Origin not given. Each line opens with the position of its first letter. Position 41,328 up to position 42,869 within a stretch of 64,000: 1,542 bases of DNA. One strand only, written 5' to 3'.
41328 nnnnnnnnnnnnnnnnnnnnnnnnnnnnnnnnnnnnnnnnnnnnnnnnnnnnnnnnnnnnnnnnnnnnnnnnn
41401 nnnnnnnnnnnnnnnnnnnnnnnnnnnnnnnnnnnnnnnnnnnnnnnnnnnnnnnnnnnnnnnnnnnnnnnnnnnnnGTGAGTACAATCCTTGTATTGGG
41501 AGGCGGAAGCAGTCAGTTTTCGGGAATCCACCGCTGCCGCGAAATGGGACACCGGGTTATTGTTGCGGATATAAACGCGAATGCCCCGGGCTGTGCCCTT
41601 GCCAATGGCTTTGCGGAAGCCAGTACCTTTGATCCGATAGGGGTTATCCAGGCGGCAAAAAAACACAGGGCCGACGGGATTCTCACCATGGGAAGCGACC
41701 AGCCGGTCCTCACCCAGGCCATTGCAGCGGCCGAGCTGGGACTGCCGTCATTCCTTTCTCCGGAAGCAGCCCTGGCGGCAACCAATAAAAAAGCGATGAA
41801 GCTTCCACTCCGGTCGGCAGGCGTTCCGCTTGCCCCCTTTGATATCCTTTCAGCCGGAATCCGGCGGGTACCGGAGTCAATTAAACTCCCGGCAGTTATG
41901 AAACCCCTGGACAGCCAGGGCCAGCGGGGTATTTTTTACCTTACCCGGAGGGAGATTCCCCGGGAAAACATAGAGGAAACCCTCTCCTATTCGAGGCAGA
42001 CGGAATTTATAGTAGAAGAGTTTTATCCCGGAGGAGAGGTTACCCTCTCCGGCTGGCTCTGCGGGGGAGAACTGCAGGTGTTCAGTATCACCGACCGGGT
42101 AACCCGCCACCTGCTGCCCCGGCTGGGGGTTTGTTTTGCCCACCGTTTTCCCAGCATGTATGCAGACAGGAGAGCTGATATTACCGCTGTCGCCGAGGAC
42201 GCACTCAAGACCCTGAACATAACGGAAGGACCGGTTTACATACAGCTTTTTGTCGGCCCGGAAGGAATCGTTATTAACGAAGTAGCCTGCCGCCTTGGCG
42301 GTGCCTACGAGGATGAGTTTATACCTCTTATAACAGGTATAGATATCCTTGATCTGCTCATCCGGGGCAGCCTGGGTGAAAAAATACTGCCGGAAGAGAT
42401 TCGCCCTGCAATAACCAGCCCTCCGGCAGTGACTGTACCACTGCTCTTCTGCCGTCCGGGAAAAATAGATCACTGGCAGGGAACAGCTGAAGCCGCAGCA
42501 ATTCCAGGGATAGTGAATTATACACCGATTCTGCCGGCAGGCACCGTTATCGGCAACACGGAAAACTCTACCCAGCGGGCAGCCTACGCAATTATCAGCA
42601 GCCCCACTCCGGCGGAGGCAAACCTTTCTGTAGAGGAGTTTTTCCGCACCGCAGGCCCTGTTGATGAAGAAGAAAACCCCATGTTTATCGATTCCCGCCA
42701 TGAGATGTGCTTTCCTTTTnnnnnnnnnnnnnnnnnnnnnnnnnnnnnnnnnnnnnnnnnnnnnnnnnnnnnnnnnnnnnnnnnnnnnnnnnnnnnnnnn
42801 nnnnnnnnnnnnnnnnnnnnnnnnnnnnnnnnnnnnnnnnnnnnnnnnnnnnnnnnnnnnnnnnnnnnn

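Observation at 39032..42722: Five genes chained by start/stop overlaps: CE7 esterase, ArnE-like, ArnF-like, GT2, ATP-grasp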

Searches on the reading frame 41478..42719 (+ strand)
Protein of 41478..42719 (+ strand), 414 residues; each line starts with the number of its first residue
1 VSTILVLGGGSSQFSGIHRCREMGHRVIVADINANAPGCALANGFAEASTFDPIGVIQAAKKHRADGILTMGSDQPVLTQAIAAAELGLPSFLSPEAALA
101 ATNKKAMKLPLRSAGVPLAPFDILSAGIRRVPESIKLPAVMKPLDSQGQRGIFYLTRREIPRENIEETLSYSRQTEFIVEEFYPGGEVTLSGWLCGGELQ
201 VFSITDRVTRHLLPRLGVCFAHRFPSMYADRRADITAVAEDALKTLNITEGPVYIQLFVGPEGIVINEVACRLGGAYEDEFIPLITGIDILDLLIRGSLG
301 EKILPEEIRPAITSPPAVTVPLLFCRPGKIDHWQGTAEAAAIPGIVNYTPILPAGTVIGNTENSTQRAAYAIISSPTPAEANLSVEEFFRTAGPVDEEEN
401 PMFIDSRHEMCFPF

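Call 3: search_protein_families(library=pfam, proteins=[window:41478-42719:+], max_evalue=0.01)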
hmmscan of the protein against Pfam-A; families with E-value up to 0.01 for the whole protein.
window:41478-42719:+ (414 aa): 4 families
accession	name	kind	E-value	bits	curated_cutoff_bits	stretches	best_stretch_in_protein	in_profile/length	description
PF18603.7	LAL_C2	-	1.2e-11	45.2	29.4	1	323-387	4-68/78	L-amino acid ligase C-terminal domain 2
PF13535.11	ATP-grasp_4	-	2e-06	27.9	27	1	136-276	2-156/160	ATP-grasp domain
PF02222.28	ATP-grasp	-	0.00014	22.1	27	1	111-272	3-162/179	ATP-grasp domain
PF02655.19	ATP-grasp_3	-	0.0027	18.3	23.2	1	133-275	28-159/160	ATP-grasp domain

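Call 4: search_protein_families(library=ncbifam, proteins=[window:41478-42719:+], max_evalue=0.01)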
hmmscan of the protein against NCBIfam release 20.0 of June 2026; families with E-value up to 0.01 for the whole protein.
window:41478-42719:+ (414 aa): 17 families
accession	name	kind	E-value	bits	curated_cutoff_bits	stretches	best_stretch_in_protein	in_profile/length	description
NF002563.0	PRK02186.1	subfamily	1.3e-17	63.4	625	1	72-375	77-375/890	argininosuccinate lyase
TIGR01161.1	purK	equivalog_domain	3.1e-09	36.6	318.4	1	3-272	1-265/362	5-(carboxyamino)imidazole ribonucleotide synthase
NF005543.0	PRK07206.1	subfamily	1.3e-08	33.9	302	1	86-363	91-379/416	hypothetical protein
NF004679.0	PRK06019.1-5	equivalog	1.3e-06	27.5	326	1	2-272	3-267/376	5-(carboxyamino)imidazole ribonucleotide synthase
NF002378.0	PRK01372.1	subfamily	7.1e-06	24.9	243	1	100-191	97-187/305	D-alanine--D-alanine ligase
NF009405.0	PRK12767.1-4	equivalog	9.4e-06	24.8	390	1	137-304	145-294/320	carbamoyl phosphate synthase-like protein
NF004675.0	PRK06019.1-1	equivalog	3.4e-05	22.8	375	1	2-272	10-273/375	5-(carboxyamino)imidazole ribonucleotide synthase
TIGR01205.1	D_ala_D_alaTIGR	subfamily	4e-05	22.7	245.65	1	96-203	99-211/318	D-alanine--D-alanine ligase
NF009402.0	PRK12767.1-1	equivalog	6.5e-05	21.9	218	1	2-276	3-279/329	carbamoyl phosphate synthase-like protein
NF004677.0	PRK06019.1-3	equivalog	0.0001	21.2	441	1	5-143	15-150/389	5-(carboxyamino)imidazole ribonucleotide synthase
NF002527.0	PRK01966.1-3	equivalog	0.00029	20.1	310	1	96-209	111-227/332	D-alanine--D-alanine ligase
NF006766.0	PRK09288.1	equivalog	0.00055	18.8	339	1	3-182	14-197/396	formate-dependent phosphoribosylglycinamide formyltransferase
NF010623.0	PRK14016.1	subfamily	0.0029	15.8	877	1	82-187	196-299/871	cyanophycin synthetase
NF003573.0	PRK05246.1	equivalog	0.0074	15.1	272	0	139-184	157-202/316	glutathione synthase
NF041595.1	dap_A_syn_DdaF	equivalog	0.0083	14.9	840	0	135-282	150-301/424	dapdiamide A synthase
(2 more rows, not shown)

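Call 5: find_homologous_proteins(query=window:41478-42719:+, max_evalue=0.00001)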
Query window:41478-42719:+ (414 aa): 284 proteins with E <= 0.00001 among 8000 candidates; the best 120 are listed.
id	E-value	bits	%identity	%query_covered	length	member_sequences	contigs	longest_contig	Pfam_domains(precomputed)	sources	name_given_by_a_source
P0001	3.3e-259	878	100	95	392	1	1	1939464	PF13535.12,PF18603.8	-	-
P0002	5.1e-202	689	75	100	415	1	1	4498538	PF13535.12,PF02655.20,PF18603.8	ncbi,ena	-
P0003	1.0e-172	593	73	88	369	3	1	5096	PF13535.12,PF18603.8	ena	-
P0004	2.9e-158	545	61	100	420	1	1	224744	PF13535.12,PF02222.28,PF18603.8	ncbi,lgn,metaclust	metaclust:status=active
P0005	1.6e-156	540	61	100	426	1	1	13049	PF02222.28,PF18603.8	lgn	-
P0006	1.0e-155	537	60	100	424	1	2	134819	PF13535.12,PF02222.28,PF18603.8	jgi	jgi:biotin carboxylase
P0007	3.2e-153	529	60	99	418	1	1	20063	PF13535.12,PF18603.8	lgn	-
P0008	2.8e-116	407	47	97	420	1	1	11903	PF13535.12,PF02222.28,PF18603.8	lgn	-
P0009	1.5e-111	391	45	97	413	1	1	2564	PF13535.12,PF02222.28,PF18603.8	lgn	-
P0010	7.9e-110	386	45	97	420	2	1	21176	PF13535.12,PF18603.8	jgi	-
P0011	8.5e-110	386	47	97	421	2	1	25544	PF13535.12,PF18603.8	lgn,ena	-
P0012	2.6e-108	381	47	97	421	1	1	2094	PF13535.12,PF18603.8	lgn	-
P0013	3.6e-107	377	47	98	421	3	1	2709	PF13535.12,PF18603.8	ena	-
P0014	8.7e-107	376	45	99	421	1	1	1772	PF13535.12,PF18603.8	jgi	-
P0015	1.1e-106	375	48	99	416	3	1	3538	PF18603.8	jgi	-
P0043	1.3e-96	342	43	99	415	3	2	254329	PF13535.12,PF18603.8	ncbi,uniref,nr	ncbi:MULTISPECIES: ATP-grasp domain-containing protein [unclassified Oceanispirochaeta]|uniref:ATP-g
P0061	3.0e-93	331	42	97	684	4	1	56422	PF13535.12,PF00535.33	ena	-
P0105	6.3e-88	314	40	98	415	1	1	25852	PF13535.12,PF02786.23,PF01071.25,PF18603.8,PF07478.19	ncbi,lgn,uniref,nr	ncbi:ATP-grasp domain-containing protein [Desulfitobacterium hafniense]|uniref:ATP-grasp domain-cont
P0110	1.7e-87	312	39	96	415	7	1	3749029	PF13535.12,PF01071.25,PF18603.8,PF07478.19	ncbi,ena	-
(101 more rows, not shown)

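Call 7: find_encoding_contigs(protein=P0002, flank=8000, max_places=2)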
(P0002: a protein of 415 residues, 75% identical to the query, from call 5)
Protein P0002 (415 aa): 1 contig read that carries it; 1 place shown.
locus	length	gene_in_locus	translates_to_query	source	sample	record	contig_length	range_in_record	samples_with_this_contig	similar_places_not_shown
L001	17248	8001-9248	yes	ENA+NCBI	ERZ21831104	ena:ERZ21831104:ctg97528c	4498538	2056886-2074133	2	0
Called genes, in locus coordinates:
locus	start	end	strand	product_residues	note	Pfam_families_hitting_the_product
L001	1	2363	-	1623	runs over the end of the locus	PF08323:Glyco_transf_5, PF00534:Glycos_transf_1, PF13692:Glyco_trans_1_4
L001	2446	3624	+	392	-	PF07228:SpoIIE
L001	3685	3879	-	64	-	-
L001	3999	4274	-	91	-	PF00076:RRM_1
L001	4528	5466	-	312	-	PF10672:Methyltrans_SAM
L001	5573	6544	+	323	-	PF05448:AXE1, PF00326:Peptidase_S9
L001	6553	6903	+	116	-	-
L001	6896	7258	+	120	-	PF00892:EamA (weak)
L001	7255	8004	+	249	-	PF00535:Glycos_transf_2, PF13641:Glyco_tranf_2_3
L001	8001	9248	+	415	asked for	PF02655:ATP-grasp_3 (weak), PF13535:ATP-grasp_4 (faint), PF18603:LAL_C2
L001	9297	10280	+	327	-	-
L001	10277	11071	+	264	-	PF00528:BPD_transp_1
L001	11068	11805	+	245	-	PF00005:ABC_tran, PF13304:AAA_21 (weak)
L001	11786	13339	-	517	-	PF13231:PMT_2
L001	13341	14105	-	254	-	PF00005:ABC_tran, PF13304:AAA_21 (faint)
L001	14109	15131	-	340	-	PF04069:OpuAC, PF13379:NMT1_2, PF09084:NMT1, PF12974:Phosphonate-bd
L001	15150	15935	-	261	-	PF00528:BPD_transp_1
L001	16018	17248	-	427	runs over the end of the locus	PF04143:Sulf_transp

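Call 8: find_encoding_contigs(protein=P0004, flank=8000, max_places=2)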
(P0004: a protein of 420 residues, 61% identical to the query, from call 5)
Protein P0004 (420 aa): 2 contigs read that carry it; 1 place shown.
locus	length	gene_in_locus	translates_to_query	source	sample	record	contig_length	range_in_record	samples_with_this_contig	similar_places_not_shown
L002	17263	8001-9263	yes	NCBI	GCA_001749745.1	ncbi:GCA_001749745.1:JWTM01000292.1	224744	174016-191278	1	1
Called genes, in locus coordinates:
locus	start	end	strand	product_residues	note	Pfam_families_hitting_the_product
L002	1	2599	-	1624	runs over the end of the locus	PF00128:Alpha-amylase (faint), PF08323:Glyco_transf_5, PF00534:Glycos_transf_1, PF13692:Glyco_trans_1_4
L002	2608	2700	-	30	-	-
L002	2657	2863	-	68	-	-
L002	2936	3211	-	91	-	PF13893:RRM_5 (weak), PF00076:RRM_1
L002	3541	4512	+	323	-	PF05448:AXE1, PF12740:PETase (faint), PF00326:Peptidase_S9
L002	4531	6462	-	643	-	-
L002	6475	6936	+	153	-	-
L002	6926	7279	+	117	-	PF00892:EamA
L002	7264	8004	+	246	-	PF00535:Glycos_transf_2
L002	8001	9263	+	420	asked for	PF02222:ATP-grasp (weak), PF13535:ATP-grasp_4 (faint), PF18603:LAL_C2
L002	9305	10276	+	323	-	-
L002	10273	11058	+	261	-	PF00528:BPD_transp_1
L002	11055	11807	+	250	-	PF00005:ABC_tran, PF20703:nSTAND1 (faint), PF13304:AAA_21 (weak)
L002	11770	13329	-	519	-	-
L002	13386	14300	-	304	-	PF00581:Rhodanese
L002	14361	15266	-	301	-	PF00581:Rhodanese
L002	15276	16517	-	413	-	PF00890:FAD_binding_2 (weak), PF01266:DAO (weak), PF01946:Thi4 (faint), PF07992:Pyr_redox_2, PF12831:FAD_oxidored, PF13450:NAD_binding_8 (weak), PF13738:Pyr_redox_3, PF00070:Pyr_redox (weak), +2 more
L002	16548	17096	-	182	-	PF04143:Sulf_transp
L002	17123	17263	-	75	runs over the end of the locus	PF01206:TusA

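Call 9: find_encoding_contigs(protein=P0105, flank=8000, max_places=2)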
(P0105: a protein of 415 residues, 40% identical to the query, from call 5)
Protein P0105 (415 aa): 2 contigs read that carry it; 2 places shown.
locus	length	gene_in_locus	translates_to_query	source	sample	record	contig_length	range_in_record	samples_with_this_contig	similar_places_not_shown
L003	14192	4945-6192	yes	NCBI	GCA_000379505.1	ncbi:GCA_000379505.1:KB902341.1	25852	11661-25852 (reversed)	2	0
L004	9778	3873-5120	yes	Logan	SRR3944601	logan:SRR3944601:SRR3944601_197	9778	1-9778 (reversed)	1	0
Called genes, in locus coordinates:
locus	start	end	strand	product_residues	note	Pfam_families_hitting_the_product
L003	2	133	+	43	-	?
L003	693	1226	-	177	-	-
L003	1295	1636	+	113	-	-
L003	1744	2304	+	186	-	PF13489:Methyltransf_23 (weak), PF01209:Ubie_methyltran, PF02475:TRM5-TYW2_MTfase (weak), PF06325:PrmA (weak), PF13847:Methyltransf_31, PF08241:Methyltransf_11, PF08242:Methyltransf_12, PF13649:Methyltransf_25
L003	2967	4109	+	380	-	PF00155:Aminotran_1_2, PF01041:DegT_DnrJ_EryC1, PF00266:Aminotran_5 (weak), PF01212:Beta_elim_lyase, PF01276:OKR_DC_1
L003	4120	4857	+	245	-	PF00535:Glycos_transf_2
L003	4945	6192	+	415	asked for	PF01071:GARS_A, PF02786:CPSase_L_D2, PF07478:Dala_Dala_lig_C (weak), PF13535:ATP-grasp_4, PF18603:LAL_C2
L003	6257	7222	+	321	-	PF13379:NMT1_2, PF09084:NMT1 (weak)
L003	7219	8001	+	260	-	PF00528:BPD_transp_1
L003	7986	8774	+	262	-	PF00005:ABC_tran, PF13304:AAA_21 (faint)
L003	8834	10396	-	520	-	PF13231:PMT_2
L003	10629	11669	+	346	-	PF00581:Rhodanese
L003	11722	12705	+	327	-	PF00581:Rhodanese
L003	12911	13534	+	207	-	PF04143:Sulf_transp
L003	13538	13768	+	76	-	PF01206:TusA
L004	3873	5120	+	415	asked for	PF01071:GARS_A, PF02786:CPSase_L_D2, PF07478:Dala_Dala_lig_C (weak), PF13535:ATP-grasp_4, PF18603:LAL_C2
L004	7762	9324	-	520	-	PF13231:PMT_2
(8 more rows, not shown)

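Call 12: find_related_loci(query=A1, collection=genome_contigs, flank=10000)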
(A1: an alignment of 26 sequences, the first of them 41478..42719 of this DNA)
Query A1 (414 aa) in genome_contigs; peptide patterns used: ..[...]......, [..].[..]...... (x = any residue, [..] = any of these).
526 stretches matched a pattern; 508 encode a relative of the query (tblastn E <= 1e-3); the best 80 are kept; 80 distinct loci.
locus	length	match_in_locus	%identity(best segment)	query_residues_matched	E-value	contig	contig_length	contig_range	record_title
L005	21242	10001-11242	74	1-414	0e+0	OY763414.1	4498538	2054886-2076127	MAG: Marispirochaeta sp. isolate 5fa09a75-d9de-49da-affa-8a28216b0e6a genome assembly, chromosome: 1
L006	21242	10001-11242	61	1-413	1e-162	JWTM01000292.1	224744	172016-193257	Candidatus Marispirochaeta associata strain JC231 contig291, whole genome shotgun sequence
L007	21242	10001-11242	46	4-412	8e-112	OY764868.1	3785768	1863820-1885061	MAG: Spirochaetia bacterium isolate 011fa16d-6e6a-4572-b8a7-e5a7f8581680 genome assembly, chromosome: 1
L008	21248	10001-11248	45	2-414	1e-107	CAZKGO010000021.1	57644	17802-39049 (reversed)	MAG TPA_asm: uncultured Spirochaetales bacterium isolate binchicken_co27_447 genome assembly, contig: NODE_900_length_57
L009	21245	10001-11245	44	4-412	6e-107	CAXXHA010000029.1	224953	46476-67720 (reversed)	MAG: Spirochaetia bacterium isolate 4b612f34-177e-4c5c-b08e-3e7ec00fbc00 genome assembly, contig: contig_29, whole genom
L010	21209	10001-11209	43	3-398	4e-103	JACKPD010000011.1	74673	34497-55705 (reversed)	MAG: Spirochaetales bacterium isolate HK-STAS-SPIR-6 HK-STAS-SPIR-6_11, whole genome shotgun sequence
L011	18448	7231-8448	43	6-402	5e-103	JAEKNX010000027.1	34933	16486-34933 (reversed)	MAG: Spirochaetales bacterium isolate bin_125 NODE_991_length_34933_cov_47.431031, whole genome shotgun sequence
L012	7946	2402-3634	42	4-410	6e-103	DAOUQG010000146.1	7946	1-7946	MAG TPA_asm: Thermohalobacteraceae bacterium isolate CSMAG_120 CSMAG_120_k141_3191643_length_7946_cov_9.9882, whole geno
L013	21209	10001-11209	43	3-398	7e-102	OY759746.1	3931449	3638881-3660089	MAG: Spirochaetia bacterium isolate 37a8ee1d-4d30-4a0d-bbf4-d03c19003557 genome assembly, chromosome: 1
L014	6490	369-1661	43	4-412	2e-101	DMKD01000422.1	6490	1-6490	MAG TPA_asm: Spirochaeta sp. isolate UBA9216 contig_83964, whole genome shotgun sequence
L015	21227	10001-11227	42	4-406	6e-101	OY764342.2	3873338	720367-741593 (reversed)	MAG: Spirochaetia bacterium isolate 9506cec9-e293-4340-b26d-6248213b6694 genome assembly, chromosome: 1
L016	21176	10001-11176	41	4-391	3e-100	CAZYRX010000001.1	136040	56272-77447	MAG TPA_asm: uncultured Halanaerobium sp. isolate binchicken_co77_25 genome assembly, contig: NODE_90_length_136040_cov_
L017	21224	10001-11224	40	4-407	4e-100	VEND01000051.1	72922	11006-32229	MAG: Bacillota bacterium isolate MES16 c_000000000279, whole genome shotgun sequence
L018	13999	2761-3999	40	3-413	1e-99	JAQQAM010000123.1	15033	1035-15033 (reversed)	MAG: Spirochaetales bacterium isolate bin_41 k141_240561, whole genome shotgun sequence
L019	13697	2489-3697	44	5-404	7e-100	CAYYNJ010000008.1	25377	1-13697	MAG TPA_asm: uncultured Spirochaetaceae bacterium isolate binchicken_co42_417 genome assembly, contig: NODE_2206_length_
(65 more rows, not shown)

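Call 16: find_encoding_contigs(protein=P0110, flank=10000, max_places=1)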
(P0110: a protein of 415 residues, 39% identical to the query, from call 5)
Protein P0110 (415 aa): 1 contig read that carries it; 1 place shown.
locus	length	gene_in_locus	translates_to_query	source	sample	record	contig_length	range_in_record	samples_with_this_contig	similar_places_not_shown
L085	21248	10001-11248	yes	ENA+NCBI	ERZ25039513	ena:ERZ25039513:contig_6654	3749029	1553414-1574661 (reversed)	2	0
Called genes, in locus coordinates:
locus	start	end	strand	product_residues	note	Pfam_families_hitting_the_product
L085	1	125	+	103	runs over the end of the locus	-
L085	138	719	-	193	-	PF09394:Inhibitor_I42 (weak)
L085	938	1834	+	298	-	PF00892:EamA, PF03151:TPT (weak), PF00892:EamA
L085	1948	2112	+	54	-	-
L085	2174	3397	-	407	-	PF00890:FAD_binding_2 (faint), PF01266:DAO (faint), PF01946:Thi4 (weak), PF07992:Pyr_redox_2, PF12831:FAD_oxidored (weak), PF13738:Pyr_redox_3, PF00070:Pyr_redox (weak), PF00085:Thioredoxin, +1 more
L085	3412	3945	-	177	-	PF04143:Sulf_transp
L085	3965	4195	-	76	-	PF01206:TusA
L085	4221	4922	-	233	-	PF04143:Sulf_transp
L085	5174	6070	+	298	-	PF00126:HTH_1, PF03466:LysR_substrate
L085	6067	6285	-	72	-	PF01206:TusA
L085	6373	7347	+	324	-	PF00106:adh_short (faint), PF01073:3Beta_HSD, PF01370:Epimerase, PF02719:Polysacc_synt_2, PF04321:RmlD_sub_bind, PF16363:GDP_Man_Dehyd, PF07993:NAD_binding_4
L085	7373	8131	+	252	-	PF00483:NTP_transferase, PF12804:NTP_transf_3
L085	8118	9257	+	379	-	PF00155:Aminotran_1_2, PF01041:DegT_DnrJ_EryC1, PF00266:Aminotran_5 (weak)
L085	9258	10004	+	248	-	PF00535:Glycos_transf_2, PF10111:Glyco_tranf_2_2 (weak)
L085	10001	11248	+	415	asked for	PF01071:GARS_A (weak), PF07478:Dala_Dala_lig_C (weak), PF13535:ATP-grasp_4, PF18603:LAL_C2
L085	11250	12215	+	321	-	PF13379:NMT1_2, PF09084:NMT1 (weak)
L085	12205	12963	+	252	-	PF00528:BPD_transp_1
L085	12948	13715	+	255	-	PF00005:ABC_tran, PF13304:AAA_21 (faint)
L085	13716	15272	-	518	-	PF02366:PMT, PF13231:PMT_2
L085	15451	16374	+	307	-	PF00581:Rhodanese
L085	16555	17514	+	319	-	PF00581:Rhodanese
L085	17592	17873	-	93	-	-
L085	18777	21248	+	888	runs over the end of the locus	PF02743:dCache_1, PF22673:MCP-like_PDC_1 (weak), PF00672:HAMP, PF00989:PAS, PF08448:PAS_4, PF13426:PAS_9, PF01966:HD, PF13487:HD_5, +3 more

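Call 17: find_encoding_contigs(protein=P0061, flank=10000, max_places=1)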
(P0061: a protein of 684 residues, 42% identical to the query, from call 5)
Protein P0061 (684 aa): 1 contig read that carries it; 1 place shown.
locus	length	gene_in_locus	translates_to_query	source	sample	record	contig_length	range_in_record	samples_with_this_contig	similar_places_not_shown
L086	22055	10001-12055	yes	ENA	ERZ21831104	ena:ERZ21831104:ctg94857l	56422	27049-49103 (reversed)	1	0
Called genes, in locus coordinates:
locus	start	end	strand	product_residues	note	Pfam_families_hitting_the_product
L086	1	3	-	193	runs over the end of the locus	PF02169:LPP20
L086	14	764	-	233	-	PF08713:DNA_alkylation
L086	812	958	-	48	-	PF01165:Ribosomal_S21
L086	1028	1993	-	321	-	PF01551:Peptidase_M23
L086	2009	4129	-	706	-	PF01368:DHH, PF17768:RecJ_OB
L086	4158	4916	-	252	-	PF11967:RecO_N, PF02565:RecO_C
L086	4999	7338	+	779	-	PF02190:LON_substr_bdg, PF08298:AAA_PrkA (weak), PF00004:AAA, PF07728:AAA_5 (weak), PF22667:Lon_lid, PF05362:Lon_C, PF13541:ChlI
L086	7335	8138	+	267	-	PF02557:VanY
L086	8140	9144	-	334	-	PF01820:Dala_Dala_lig_N, PF02222:ATP-grasp, PF02786:CPSase_L_D2, PF07478:Dala_Dala_lig_C, PF13535:ATP-grasp_4 (weak)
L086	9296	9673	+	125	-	-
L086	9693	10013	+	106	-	PF00892:EamA, PF00893:Multi_Drug_Res (weak)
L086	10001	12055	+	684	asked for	PF00535:Glycos_transf_2, PF13535:ATP-grasp_4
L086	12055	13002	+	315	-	PF13379:NMT1_2 (faint)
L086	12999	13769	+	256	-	PF00528:BPD_transp_1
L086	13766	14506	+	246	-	PF00005:ABC_tran, PF13304:AAA_21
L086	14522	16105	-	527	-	PF02366:PMT (weak), PF13231:PMT_2 (weak)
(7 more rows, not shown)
